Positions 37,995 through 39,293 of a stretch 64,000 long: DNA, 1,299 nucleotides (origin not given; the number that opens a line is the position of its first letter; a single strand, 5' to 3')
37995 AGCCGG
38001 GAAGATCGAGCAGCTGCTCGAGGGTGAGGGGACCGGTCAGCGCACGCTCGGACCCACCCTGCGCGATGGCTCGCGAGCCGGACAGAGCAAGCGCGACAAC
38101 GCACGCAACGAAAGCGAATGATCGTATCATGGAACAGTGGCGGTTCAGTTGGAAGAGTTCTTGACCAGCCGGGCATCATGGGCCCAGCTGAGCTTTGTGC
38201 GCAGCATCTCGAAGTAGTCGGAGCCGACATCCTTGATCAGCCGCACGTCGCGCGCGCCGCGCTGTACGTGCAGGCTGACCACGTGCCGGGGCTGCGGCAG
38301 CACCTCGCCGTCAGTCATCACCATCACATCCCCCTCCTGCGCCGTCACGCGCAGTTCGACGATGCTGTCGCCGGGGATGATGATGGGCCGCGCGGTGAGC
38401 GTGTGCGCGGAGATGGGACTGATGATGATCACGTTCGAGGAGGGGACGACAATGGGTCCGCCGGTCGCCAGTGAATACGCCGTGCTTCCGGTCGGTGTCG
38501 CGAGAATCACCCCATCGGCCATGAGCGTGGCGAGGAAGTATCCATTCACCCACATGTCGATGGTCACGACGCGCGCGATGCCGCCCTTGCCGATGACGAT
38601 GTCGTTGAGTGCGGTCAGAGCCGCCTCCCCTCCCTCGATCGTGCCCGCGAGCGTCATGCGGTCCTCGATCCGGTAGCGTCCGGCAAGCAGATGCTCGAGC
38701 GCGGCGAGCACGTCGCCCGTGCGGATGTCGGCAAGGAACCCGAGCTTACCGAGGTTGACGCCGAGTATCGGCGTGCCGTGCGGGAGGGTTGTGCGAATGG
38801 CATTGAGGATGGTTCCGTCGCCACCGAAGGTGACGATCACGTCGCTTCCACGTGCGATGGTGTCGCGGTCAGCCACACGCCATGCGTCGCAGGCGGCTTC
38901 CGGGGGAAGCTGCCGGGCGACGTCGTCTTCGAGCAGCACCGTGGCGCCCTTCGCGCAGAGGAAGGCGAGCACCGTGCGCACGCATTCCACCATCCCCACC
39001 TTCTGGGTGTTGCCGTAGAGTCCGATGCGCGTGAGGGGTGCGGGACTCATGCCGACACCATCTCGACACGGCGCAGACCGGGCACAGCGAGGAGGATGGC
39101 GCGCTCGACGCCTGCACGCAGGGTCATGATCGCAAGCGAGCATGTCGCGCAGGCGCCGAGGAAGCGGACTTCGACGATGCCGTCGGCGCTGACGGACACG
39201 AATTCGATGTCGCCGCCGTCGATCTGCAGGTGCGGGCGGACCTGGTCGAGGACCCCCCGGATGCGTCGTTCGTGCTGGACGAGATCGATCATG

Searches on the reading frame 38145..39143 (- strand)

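Call 83: search_protein_families(library=pfam, proteins=[window:38145-39143:-], max_evalue=0.00001)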
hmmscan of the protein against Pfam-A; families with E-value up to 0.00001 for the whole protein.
window:38145-39143:- (332 aa): 2 families
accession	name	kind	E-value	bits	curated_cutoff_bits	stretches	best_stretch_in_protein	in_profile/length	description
PF20143.4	NAD_kinase_C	-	5e-28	97.8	23.7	1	179-304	1-125/126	ATP-NAD kinase C-terminal domain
PF01513.26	NAD_kinase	-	2.6e-19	70.3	25.5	1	40-157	1-130/130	ATP-NAD kinase N-terminal domain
